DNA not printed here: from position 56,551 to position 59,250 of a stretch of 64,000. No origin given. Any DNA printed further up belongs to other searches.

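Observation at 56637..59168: AT-rich single-gene islet encoding a nuclease-NACHT (STAND) protein with an unassigned C-terminal sensor-like domain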

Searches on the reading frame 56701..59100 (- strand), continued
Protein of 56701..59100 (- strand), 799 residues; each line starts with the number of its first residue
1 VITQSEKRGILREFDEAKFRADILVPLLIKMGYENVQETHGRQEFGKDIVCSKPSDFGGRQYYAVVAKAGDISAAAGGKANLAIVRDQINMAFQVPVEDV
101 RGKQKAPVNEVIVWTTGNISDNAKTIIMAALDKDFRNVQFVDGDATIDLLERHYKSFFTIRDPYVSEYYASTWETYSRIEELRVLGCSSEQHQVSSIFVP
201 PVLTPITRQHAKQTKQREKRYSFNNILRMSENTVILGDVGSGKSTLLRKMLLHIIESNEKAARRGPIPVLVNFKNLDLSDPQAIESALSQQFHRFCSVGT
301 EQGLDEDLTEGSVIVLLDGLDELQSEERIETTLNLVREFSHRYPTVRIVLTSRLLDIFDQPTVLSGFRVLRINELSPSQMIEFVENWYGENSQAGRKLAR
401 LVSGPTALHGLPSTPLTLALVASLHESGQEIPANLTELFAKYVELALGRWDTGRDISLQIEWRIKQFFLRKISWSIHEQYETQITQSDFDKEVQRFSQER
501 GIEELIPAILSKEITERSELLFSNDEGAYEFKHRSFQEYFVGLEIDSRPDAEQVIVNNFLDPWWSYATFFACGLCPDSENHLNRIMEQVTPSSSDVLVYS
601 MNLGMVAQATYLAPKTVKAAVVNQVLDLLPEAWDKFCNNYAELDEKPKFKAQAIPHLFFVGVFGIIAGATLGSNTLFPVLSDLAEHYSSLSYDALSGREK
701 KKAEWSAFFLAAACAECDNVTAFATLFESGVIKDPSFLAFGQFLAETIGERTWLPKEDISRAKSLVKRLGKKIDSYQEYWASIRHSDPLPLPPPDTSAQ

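Call 9: find_encoding_contigs(protein=P0001, flank=10000, max_places=3)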
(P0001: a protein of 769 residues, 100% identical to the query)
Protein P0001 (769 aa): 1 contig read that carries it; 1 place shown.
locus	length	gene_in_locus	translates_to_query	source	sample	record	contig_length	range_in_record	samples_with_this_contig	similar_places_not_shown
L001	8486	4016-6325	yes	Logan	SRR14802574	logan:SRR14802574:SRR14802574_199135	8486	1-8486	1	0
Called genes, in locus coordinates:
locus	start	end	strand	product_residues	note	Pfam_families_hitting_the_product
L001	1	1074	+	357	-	?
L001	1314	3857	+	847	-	PF00561:Abhydrolase_1, PF00975:Thioesterase, PF12146:Hydrolase_4, PF12697:Abhydrolase_6, PF00501:AMP-binding, PF13193:AMP-binding_C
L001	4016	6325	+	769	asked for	PF24883:NPHP3_N (faint), PF05729:NACHT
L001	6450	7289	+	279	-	PF01261:AP_endonuc_2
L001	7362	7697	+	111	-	-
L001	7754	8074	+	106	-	-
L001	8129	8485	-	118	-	?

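Call 18: list_cluster_members(proteins=[P0001, P0036, P0050, P0041, P0025, P0047, P0063, P0066, P0067, P0002])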
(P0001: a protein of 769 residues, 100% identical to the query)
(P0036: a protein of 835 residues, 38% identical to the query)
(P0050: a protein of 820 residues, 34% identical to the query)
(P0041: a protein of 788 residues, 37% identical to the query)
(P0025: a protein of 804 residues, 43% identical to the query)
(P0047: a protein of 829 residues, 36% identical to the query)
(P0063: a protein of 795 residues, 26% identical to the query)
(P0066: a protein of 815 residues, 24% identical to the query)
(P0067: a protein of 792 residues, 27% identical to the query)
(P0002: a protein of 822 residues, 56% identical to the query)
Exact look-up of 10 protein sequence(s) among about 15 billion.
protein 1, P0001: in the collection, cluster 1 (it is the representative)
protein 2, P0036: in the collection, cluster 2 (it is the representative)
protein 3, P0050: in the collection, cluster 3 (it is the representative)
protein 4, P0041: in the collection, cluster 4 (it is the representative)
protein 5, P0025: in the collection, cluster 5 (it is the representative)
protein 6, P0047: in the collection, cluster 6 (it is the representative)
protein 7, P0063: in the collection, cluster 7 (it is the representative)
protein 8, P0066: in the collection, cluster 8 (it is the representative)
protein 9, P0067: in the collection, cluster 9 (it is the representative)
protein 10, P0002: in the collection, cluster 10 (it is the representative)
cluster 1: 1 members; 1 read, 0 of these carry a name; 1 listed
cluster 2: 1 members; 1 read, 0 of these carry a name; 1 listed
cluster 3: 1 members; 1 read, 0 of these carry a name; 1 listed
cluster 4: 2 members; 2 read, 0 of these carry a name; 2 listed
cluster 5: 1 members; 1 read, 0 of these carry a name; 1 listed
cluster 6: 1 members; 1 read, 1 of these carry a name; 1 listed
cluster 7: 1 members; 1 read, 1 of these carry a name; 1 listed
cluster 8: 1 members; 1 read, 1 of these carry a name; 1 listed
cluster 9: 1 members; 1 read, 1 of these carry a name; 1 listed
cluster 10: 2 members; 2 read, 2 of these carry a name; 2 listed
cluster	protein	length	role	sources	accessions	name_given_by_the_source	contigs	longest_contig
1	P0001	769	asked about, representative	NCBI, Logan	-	-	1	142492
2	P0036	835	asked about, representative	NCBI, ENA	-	-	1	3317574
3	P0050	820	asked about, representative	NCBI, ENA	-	-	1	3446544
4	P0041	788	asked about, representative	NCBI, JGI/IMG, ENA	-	-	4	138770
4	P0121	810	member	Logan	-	-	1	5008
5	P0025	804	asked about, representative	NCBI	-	-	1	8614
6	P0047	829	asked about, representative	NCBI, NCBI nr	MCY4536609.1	MAG: NACHT domain-containing protein [Chloroflexi bacterium] | NACHT domain-containing protein [Chloroflexota bacterium]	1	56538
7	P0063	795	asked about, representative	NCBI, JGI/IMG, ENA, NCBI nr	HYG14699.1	MAG TPA: NACHT domain-containing protein [Bacteroidia bacterium] | NACHT domain-containing protein [Bacteroidia bacterium]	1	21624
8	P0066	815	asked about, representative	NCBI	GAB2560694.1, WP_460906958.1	NACHT domain-containing protein [Spirosoma areae]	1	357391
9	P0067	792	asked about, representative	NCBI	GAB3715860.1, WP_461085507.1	hypothetical protein GCM10027592_56660 [Spirosoma flavus]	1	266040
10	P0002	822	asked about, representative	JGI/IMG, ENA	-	hypothetical protein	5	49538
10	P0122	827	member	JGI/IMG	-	hypothetical protein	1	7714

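Call 24: predict_structure(alignment_id=A1)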
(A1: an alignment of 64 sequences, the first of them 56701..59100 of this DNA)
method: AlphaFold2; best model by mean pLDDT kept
length: 799 residues; sequences in the alignment: 64
mean_pLDDT: 87.2   pTM: 0.79
mean pLDDT of the five models: 87.2, 86.0, 85.8, 85.3, 84.9
residues with pLDDT >= 90: 414; 70-90: 314; 50-70: 53; < 50: 18
segments of 3 or more residues with pLDDT < 50: 182-188, 208-216
pLDDT, mean of each block of 10 residues (from residue 1): 84 90 88 86 83 86 93 81 88 85 84 93 87 78 93 82 84 79 48 76 71 54 92 91 92 92 92 93 94 76 82 95 86 94 96 80 79 89 88 87 71 88 87 89 87 62 92 94 93 92 86 82 86 92 96 96 93 95 96 91 95 96 97 90 75 80 91 93 95 89 97 95 96 95 92 89 96 92 88 70
secondary structure, 60 per line:
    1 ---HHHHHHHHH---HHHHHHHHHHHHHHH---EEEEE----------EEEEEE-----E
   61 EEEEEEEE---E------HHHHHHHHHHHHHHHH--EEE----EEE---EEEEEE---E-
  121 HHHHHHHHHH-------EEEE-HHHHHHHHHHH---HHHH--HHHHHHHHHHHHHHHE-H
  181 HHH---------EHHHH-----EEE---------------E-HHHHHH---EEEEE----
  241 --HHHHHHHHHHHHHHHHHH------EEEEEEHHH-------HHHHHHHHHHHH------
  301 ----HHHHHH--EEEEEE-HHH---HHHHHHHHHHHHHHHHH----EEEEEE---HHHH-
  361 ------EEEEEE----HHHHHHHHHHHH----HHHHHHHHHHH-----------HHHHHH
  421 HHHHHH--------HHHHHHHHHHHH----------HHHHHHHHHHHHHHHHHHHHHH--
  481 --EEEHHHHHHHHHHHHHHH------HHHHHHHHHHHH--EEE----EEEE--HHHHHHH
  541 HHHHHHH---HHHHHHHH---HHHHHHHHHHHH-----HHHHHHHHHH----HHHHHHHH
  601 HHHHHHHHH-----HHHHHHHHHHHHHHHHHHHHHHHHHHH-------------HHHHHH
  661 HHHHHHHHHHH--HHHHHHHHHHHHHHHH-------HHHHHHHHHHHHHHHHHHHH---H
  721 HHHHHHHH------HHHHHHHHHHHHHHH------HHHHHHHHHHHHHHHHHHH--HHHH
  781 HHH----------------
elements in order (helices of 4 or more, strands of 3 or more residues): H4-12 H16-30 E34-38 E49-54 E60-68 H79-94 E97-99 E104-106 E110-115 H121-130 E138-141 H143-153 H157-160 H163-177 H180-183 H194-197 E203-205 H223-228 E232-236 H243-260 E267-272 H283-294 H305-310 E313-318 H326-342 E347-352 H356-359 E367-372 H377-388 H393-403 H415-426 H435-446 H457-478 E483-485 H486-500 H507-518 E521-523 E528-531 H534-547 H551-558 H562-573 H579-588 H593-609 H615-641 H655-671 H674-689 H697-716 H720-728 H735-749 H756-774 H777-783

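Call 27: fold_search(model_id=the predicted structure, library=pdb)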
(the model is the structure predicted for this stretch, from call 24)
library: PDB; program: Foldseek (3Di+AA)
matches with E <= 10: 1277; with E <= 0.001: 84
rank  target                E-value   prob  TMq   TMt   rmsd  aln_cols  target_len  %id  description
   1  4kxf_B                6.9e-12  1.00  0.37  0.34  21.3       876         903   13  Crystal structure of NLRC4 reveals its autoinhibition mechanism (released 2013-07-24)
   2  4kxf_D                9.7e-12  1.00  0.36  0.33   9.7       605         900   12  Crystal structure of NLRC4 reveals its autoinhibition mechanism (released 2013-07-24)
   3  8swk_A                1.3e-11  1.00  0.41  0.40  12.8       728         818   13  Cryo-EM structure of NLRP3 closed hexamer (released 2024-02-14)
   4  4kxf_F                2.6e-11  1.00  0.39  0.35   8.7       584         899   13  Crystal structure of NLRC4 reveals its autoinhibition mechanism (released 2013-07-24)
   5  7vtp_A                2.7e-11  1.00  0.38  0.38  13.7       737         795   12  Cryo-EM structure of PYD-deleted human NLRP3 hexamer (released 2022-03-09)
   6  4kxf_H                2.8e-11  1.00  0.37  0.34  10.7       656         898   14  Crystal structure of NLRC4 reveals its autoinhibition mechanism (released 2013-07-24)
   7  5irl                  2.8e-11  1.00  0.40  0.42  14.9       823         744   12  Crystal structure of rabbit NOD2 SER mutant in an ADP-bound state (released 2016-06-29)
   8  9dh3_A                3.5e-11  1.00  0.40  0.29  13.7       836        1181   12  Cryo-EM structure of NLRP3 complex with Compound C (released 2024-12-25)
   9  4kxf_N                5.2e-11  1.00  0.39  0.36  21.1       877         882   11  Crystal structure of NLRC4 reveals its autoinhibition mechanism (released 2013-07-24)
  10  4kxf_K                6.2e-11  1.00  0.37  0.33  10.9       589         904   14  Crystal structure of NLRC4 reveals its autoinhibition mechanism (released 2013-07-24)
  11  8sxn_C                6.2e-11  1.00  0.40  0.40  20.1       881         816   12  Structure of NLRP3 and NEK7 complex (released 2024-02-14)
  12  4kxf_L                1.0e-10  1.00  0.37  0.33   7.6       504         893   12  Crystal structure of NLRC4 reveals its autoinhibition mechanism (released 2013-07-24)
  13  5irm_C                1.9e-10  1.00  0.38  0.39  13.1       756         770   13  Crystal structure of rabbit NOD2 in an ADP-bound state (Crystal form2) (released 2016-06-29)
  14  5irn                  2.6e-10  1.00  0.41  0.43  15.1       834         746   12  Crystal structure of rabbit NOD2 in an ADP-bound state (Crystal form1) (released 2016-06-29)
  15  5irm_A                2.6e-10  1.00  0.39  0.40  13.1       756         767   13  Crystal structure of rabbit NOD2 in an ADP-bound state (Crystal form2) (released 2016-06-29)
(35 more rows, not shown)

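Call 29: search_protein_families(library=pfam, proteins=[P0068, P0069, P0070, P0085, P0091, P0011], max_evalue=0.01)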
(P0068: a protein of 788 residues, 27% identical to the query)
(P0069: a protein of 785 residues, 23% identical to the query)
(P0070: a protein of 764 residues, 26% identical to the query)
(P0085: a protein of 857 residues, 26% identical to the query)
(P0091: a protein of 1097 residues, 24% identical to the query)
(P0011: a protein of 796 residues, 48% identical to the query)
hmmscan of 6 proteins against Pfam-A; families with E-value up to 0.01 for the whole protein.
P0068 (788 aa): 5 families
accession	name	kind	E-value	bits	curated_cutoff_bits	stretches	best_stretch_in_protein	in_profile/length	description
PF22728.1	NCH1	-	6.8e-30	104.5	27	1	590-759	1-168/173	NACHT C-terminal Helical domain 1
PF05729.18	NACHT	-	7.7e-11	42.5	26.7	1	225-373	5-163/167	NACHT domain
PF24883.2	NPHP3_N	-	2.1e-05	25.2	24.8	0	263-338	95-164/164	Nephrocystin 3, N-terminal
PF24406.1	nSTAND_NTPase4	-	0.0012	19.4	27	1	470-527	3-58/58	Novel STAND NTPase 4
PF00004.35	AAA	-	0.0074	17.2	21.2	0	224-352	2-122/131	ATPase family associated with various cellular activities (AAA)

P0069 (785 aa): 10 families
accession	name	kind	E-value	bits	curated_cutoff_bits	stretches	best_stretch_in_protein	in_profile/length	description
PF22728.1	NCH1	-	1.6e-29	103.3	27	1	587-755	2-169/173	NACHT C-terminal Helical domain 1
PF05729.18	NACHT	-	2.5e-09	37.6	26.7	1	221-366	1-160/167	NACHT domain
PF24883.2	NPHP3_N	-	1.3e-05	25.8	24.8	0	262-319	98-151/164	Nephrocystin 3, N-terminal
PF13191.12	AAA_16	-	3.9e-05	24.7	32.6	1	218-330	17-137/167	AAA ATPase domain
PF13401.12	AAA_22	-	0.00014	22.6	27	1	219-319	4-109/130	AAA domain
PF25199.1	nSTAND_NTPase5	-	0.00015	22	34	1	209-307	30-113/145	Novel STAND NTPase 5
PF20703.3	nSTAND1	-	0.0018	18.4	27.1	1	208-335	21-161/379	Novel STAND NTPase 1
PF07693.20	KAP_NTPase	-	0.0024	17.6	20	0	258-322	124-183/293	KAP family P-loop domain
PF13173.12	AAA_14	-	0.0049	17.3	27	0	220-361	2-127/129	AAA domain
PF20720.3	nSTAND3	-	0.0078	16.4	27.2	0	215-267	12-46/155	Novel STAND NTPase 3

P0070 (764 aa): 7 families
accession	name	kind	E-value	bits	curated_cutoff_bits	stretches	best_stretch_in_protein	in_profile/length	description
PF22728.1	NCH1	-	1.4e-27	96.9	27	1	585-754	2-170/173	NACHT C-terminal Helical domain 1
PF05729.18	NACHT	-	2.9e-06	27.6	26.7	1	220-367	1-163/167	NACHT domain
PF24883.2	NPHP3_N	-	6.9e-06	26.8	24.8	1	243-332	79-164/164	Nephrocystin 3, N-terminal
PF25199.1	nSTAND_NTPase5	-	0.00044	20.5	34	1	219-307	41-114/145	Novel STAND NTPase 5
PF13173.12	AAA_14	-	0.00072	20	27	1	219-359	2-127/129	AAA domain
PF20720.3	nSTAND3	-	0.0079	16.3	27.2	0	215-334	13-113/155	Novel STAND NTPase 3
PF07728.20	AAA_5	-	0.0094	16.4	22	0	222-330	2-105/139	AAA domain (dynein-related subfamily)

P0085 (857 aa): 10 families
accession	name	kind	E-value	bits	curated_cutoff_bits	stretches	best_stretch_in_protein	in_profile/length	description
PF22727.1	NCH2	-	2.2e-32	111.5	27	1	749-841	1-96/96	NACHT C-terminal Helical domain 2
PF05729.18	NACHT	-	1.5e-17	64.4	26.7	1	199-344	3-165/167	NACHT domain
PF20720.3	nSTAND3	-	2.7e-06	27.6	27.2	1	198-242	19-57/155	Novel STAND NTPase 3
PF13238.12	AAA_18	-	7.2e-05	23.7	29.4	1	200-314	2-103/128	AAA domain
PF24883.2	NPHP3_N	-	0.00016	22.3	24.8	0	265-311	119-164/164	Nephrocystin 3, N-terminal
PF25199.1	nSTAND_NTPase5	-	0.00099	19.4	34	1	195-313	40-135/145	Novel STAND NTPase 5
PF00005.33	ABC_tran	-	0.0015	19.6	25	0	198-298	13-93/137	ABC transporter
PF07728.20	AAA_5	-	0.0034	17.8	22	1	199-282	2-78/139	AAA domain (dynein-related subfamily)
PF01580.24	FtsK_SpoIIIE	-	0.0062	16.4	24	0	193-217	35-60/221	FtsK/SpoIIIE family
PF00004.35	AAA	-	0.0077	17.1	21.2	0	200-313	2-109/131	ATPase family associated with various cellular activities (AAA)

P0091 (1097 aa): 13 families
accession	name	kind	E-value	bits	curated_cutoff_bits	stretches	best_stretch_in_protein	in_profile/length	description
PF22733.1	NNH1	-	2.3e-45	155.3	27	1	8-184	2-176/177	NACHT N-terminal Helical domain 1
PF05729.18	NACHT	-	1.7e-22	80.5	26.7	1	288-449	1-166/167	NACHT domain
PF24883.2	NPHP3_N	-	2.4e-06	28.3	24.8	1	368-412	121-164/164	Nephrocystin 3, N-terminal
PF20703.3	nSTAND1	-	2e-05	24.9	27.1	1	279-442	25-195/379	Novel STAND NTPase 1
PF12799.13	LRR_4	-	0.00012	22.6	27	1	1003-1043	3-43/44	Leucine Rich repeats (2 copies)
PF20720.3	nSTAND3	-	0.00067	19.8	27.2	1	281-316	11-46/155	Novel STAND NTPase 3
PF13401.12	AAA_22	-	0.00075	20.3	27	1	287-394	5-107/130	AAA domain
PF25199.1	nSTAND_NTPase5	-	0.00078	19.7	34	1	285-312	39-66/145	Novel STAND NTPase 5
PF23952.1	LRR_EndoS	-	0.001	19.7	27.9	0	1006-1040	28-62/116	Endo-beta-N-acetylglucosaminidase EndoS LRR domain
PF13191.12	AAA_16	-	0.0045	17.9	32.6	1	287-341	23-82/167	AAA ATPase domain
PF24404.1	nSTAND_NTPase7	-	0.0069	15.8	27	0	284-316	9-41/399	Novel STAND NTPase 7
PF00005.33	ABC_tran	-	0.0079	17.2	25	0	281-310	5-34/137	ABC transporter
PF13555.12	AAA_29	-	0.0088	16.2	27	0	285-304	20-39/61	P-loop containing region of AAA domain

P0011 (796 aa): 9 families
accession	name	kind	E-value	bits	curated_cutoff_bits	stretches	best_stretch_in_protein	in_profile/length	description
PF05729.18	NACHT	-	3e-10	40.6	26.7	1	228-386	2-166/167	NACHT domain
PF24406.1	nSTAND_NTPase4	-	1.4e-05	25.5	27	1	481-538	2-58/58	Novel STAND NTPase 4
PF24389.1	ORC-CDC6-like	-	0.00062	19.1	27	1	216-256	24-63/571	ORC-CDC6-like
PF25199.1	nSTAND_NTPase5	-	0.00082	19.7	34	1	227-256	42-71/145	Novel STAND NTPase 5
PF04471.18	Mrr_cat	-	0.00092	19.8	21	1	15-128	5-99/115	Restriction endonuclease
PF24883.2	NPHP3_N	-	0.0017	19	24.8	0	293-349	109-164/164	Nephrocystin 3, N-terminal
PF20720.3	nSTAND3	-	0.0038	17.4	27.2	0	219-254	10-45/155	Novel STAND NTPase 3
PF01580.24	FtsK_SpoIIIE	-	0.005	16.8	24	0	227-253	40-66/221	FtsK/SpoIIIE family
PF13555.12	AAA_29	-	0.009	16.2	27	0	224-243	18-39/61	P-loop containing region of AAA domain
